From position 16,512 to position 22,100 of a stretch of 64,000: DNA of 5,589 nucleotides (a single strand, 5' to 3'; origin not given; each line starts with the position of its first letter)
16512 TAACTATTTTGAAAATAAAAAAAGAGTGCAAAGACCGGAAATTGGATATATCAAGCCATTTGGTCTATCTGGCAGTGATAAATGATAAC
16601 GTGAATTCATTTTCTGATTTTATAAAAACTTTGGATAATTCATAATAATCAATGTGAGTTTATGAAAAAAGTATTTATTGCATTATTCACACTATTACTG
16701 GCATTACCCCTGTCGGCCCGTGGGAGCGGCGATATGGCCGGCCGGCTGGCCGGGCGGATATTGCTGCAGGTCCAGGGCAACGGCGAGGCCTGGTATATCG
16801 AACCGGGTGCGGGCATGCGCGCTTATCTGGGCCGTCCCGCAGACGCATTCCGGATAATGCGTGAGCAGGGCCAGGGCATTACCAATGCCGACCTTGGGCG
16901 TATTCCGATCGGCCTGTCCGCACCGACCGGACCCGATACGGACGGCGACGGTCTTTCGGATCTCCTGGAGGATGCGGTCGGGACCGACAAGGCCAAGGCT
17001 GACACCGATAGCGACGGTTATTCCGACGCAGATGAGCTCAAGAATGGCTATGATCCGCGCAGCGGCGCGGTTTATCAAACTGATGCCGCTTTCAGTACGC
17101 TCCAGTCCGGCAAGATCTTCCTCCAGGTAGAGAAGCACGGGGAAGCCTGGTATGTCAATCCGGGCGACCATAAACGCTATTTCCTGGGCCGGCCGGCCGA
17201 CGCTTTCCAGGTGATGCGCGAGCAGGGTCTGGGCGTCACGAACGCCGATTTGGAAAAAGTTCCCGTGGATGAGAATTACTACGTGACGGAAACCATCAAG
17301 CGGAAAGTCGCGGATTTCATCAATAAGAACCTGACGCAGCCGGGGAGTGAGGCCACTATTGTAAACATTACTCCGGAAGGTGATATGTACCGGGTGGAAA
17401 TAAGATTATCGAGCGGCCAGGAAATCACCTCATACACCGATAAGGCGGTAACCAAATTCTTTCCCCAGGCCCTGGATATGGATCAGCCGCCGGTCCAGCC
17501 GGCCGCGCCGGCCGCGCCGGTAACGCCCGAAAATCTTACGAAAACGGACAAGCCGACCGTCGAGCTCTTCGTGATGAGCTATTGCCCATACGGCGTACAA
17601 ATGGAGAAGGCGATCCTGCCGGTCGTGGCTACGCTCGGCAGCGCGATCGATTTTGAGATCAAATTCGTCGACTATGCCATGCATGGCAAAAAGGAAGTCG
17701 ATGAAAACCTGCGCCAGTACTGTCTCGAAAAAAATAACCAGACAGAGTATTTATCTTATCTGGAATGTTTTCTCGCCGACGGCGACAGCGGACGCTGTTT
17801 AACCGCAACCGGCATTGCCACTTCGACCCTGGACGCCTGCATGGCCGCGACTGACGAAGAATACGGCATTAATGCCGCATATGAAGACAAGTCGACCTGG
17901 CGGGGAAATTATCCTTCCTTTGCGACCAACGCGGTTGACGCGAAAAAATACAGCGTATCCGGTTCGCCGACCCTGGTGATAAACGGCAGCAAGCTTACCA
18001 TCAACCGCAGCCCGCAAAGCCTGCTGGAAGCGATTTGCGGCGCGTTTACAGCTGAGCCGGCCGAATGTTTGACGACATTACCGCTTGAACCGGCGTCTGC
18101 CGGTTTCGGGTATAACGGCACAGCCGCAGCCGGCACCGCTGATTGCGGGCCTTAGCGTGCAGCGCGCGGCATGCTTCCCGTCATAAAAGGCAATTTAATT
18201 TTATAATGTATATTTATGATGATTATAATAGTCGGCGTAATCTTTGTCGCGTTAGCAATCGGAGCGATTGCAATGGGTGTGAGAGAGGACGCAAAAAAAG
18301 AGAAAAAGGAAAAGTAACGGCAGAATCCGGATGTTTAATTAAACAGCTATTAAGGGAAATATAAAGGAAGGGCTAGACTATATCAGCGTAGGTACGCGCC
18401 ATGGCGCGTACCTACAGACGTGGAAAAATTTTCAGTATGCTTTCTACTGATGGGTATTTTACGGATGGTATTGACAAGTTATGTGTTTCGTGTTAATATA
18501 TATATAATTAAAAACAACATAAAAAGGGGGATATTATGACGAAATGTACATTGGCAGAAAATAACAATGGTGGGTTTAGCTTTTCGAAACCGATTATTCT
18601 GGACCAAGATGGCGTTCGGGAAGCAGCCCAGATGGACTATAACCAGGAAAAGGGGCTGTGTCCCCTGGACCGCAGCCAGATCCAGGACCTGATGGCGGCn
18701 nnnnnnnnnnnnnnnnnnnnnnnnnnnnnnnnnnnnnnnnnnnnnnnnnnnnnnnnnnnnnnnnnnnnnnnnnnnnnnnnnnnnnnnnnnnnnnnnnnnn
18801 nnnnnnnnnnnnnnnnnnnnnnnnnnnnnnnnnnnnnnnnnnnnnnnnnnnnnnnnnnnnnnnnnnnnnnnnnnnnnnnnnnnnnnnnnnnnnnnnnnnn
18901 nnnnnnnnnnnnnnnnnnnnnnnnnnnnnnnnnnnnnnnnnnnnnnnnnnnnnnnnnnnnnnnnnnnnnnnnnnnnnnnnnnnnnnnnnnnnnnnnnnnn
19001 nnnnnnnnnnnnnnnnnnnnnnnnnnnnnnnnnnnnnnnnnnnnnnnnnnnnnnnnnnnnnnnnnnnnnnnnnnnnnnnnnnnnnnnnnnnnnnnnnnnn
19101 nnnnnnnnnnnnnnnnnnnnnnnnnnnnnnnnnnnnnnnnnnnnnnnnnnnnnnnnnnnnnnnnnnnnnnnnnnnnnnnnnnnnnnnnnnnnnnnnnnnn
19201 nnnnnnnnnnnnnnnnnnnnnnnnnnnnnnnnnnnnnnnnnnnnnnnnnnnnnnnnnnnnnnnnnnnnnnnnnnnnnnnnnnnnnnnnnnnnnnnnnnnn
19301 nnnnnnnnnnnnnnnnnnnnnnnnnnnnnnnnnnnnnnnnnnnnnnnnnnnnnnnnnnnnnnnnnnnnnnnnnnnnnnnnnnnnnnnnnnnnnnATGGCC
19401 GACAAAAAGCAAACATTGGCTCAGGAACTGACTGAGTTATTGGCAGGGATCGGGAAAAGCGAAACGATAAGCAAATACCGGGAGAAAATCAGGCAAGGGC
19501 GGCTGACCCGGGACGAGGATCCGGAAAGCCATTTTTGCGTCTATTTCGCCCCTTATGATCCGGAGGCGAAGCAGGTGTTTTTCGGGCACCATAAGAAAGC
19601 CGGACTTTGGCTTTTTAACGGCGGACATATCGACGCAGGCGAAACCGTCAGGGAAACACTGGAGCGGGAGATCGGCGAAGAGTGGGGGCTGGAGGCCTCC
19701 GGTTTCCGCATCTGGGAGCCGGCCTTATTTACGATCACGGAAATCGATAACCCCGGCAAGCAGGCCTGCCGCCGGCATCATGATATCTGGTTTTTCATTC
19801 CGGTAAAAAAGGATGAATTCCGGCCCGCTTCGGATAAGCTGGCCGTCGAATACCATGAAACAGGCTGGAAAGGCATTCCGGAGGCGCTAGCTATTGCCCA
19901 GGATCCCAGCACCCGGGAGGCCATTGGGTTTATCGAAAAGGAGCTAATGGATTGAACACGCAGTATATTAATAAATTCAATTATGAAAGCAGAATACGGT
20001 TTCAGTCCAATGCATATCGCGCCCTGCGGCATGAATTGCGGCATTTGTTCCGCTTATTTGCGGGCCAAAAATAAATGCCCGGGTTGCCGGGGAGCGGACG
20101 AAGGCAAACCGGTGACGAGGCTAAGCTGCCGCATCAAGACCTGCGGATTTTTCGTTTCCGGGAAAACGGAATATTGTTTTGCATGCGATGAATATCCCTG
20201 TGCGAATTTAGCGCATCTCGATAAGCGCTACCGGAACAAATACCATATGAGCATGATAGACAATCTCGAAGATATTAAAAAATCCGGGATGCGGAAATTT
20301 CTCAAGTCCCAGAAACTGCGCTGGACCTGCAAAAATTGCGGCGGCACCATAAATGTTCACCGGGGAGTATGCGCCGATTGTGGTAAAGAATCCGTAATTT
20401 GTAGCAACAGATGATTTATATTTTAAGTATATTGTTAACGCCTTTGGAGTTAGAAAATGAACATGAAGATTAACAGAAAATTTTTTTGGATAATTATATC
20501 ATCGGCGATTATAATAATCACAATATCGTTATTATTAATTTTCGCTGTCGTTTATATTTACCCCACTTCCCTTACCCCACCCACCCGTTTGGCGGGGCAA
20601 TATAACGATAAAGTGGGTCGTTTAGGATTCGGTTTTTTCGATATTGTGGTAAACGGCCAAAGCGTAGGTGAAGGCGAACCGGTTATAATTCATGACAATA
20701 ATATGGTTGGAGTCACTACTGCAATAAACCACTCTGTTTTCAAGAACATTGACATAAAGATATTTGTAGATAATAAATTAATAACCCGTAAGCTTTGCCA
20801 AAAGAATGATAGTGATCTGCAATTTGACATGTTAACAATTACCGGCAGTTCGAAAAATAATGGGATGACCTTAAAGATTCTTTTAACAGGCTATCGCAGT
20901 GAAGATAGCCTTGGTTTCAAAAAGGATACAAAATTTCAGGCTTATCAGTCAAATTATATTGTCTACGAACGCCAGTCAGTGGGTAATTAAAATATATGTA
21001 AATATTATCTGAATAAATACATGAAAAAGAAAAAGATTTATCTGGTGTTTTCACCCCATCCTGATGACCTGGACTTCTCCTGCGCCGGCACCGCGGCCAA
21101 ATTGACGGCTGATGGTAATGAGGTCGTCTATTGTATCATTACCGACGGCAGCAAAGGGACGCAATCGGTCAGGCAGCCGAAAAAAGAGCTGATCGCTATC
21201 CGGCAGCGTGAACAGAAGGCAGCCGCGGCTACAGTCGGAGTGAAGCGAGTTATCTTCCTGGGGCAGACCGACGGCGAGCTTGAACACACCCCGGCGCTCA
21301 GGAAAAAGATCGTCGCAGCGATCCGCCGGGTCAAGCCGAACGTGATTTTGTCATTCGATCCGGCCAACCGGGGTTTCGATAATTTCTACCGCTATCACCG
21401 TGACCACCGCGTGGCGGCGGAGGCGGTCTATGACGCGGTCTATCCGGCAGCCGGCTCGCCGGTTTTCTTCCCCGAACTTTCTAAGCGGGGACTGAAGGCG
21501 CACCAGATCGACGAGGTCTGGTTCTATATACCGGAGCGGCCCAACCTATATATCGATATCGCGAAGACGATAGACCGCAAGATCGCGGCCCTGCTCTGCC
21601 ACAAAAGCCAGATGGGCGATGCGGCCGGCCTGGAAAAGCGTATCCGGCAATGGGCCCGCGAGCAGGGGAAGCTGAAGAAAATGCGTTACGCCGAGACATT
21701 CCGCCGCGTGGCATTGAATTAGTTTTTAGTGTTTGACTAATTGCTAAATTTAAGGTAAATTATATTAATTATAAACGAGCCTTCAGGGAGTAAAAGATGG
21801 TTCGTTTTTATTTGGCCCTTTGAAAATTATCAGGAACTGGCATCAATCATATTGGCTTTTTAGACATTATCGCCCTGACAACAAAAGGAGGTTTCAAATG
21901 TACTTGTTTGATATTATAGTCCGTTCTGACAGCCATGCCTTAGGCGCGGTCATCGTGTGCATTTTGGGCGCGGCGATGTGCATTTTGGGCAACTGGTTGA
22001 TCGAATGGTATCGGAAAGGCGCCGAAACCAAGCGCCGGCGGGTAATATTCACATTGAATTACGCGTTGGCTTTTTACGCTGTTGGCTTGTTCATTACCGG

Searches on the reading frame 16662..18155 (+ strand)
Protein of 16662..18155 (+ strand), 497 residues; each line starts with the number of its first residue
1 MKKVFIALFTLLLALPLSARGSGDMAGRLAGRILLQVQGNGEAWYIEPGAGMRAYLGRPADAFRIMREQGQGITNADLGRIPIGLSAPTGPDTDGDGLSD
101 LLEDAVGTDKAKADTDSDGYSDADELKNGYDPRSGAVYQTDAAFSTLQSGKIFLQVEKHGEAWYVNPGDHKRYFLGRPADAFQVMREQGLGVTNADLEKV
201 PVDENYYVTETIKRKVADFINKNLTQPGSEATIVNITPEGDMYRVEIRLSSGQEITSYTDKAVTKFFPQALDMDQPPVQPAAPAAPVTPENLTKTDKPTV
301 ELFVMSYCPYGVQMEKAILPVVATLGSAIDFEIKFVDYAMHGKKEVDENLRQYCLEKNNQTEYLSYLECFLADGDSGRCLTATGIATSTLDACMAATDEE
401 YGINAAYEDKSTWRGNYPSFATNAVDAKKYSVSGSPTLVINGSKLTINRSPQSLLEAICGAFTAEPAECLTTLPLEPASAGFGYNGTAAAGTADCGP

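Call 18: search_protein_families(library=pfam, proteins=[window:16662-18155:+], max_evalue=0.01)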
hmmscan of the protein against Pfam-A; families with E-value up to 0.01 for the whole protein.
window:16662-18155:+ (497 aa): 2 families
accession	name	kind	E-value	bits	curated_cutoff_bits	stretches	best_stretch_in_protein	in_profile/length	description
PF18884.5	TSP3_bac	-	4.8e-05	23.5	25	0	92-109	1-18/22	Bacterial TSP3 repeat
PF03227.22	GILT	-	0.0065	17.2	22.4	0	300-372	2-91/107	Gamma interferon inducible lysosomal thiol reductase (GILT)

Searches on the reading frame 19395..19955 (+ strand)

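Call 18: search_protein_families(library=pfam, proteins=[window:19395-19955:+], max_evalue=0.01)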
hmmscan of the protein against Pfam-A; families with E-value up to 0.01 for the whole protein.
window:19395-19955:+ (186 aa): 1 family
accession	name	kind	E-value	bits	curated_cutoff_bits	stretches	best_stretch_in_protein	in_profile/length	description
PF00293.34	NUDIX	-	1e-09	39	21.1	1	61-153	17-110/134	NUDIX domain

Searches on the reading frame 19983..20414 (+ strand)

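Call 18: search_protein_families(library=pfam, proteins=[window:19983-20414:+], max_evalue=0.01)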
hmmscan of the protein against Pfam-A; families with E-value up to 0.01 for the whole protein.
window:19983-20414:+ (143 aa): 2 families
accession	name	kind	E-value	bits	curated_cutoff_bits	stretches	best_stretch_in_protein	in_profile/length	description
PF12675.12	DUF3795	-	1.8e-07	31.9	22.6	1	12-77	2-82/83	Protein of unknown function (DUF3795)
PF18073.7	Zn_ribbon_LapB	-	0.0048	17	25.7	1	114-134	1-21/28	Rubredoxin metal binding domain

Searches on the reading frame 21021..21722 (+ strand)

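Call 18: search_protein_families(library=pfam, proteins=[window:21021-21722:+], max_evalue=0.01)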
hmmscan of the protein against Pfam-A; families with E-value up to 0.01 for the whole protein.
window:21021-21722:+ (233 aa): 1 family
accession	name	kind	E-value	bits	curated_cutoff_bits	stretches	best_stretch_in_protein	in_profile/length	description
PF02585.22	PIG-L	-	1.6e-31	110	28.2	1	8-139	1-128/129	GlcNAc-PI de-N-acetylase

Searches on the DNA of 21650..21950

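Call 71: search_rna_families(source=window, start=21650, end=21950, threshold=evalue, max_evalue=10)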
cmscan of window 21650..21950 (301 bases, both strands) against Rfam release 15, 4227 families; matches with E-value up to 10: 3.
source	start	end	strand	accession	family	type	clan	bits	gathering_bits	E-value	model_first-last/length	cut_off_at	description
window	21729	21814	+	RF04319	BTncRNA_FopS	Gene; sRNA;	-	20.5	56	0.59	1-71/71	no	Bacteroidetes FopS (family of paralogous sRNAs)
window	21813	21876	-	RF00159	snoZ168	Gene; snRNA; snoRNA; CD-box;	-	13.2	36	7.1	1-82/82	no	Small nucleolar RNA Z168/Z174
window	21748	21811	+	RF02377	SurA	Gene; sRNA;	-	9.9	100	2.1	1-279/279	no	SurA sRNA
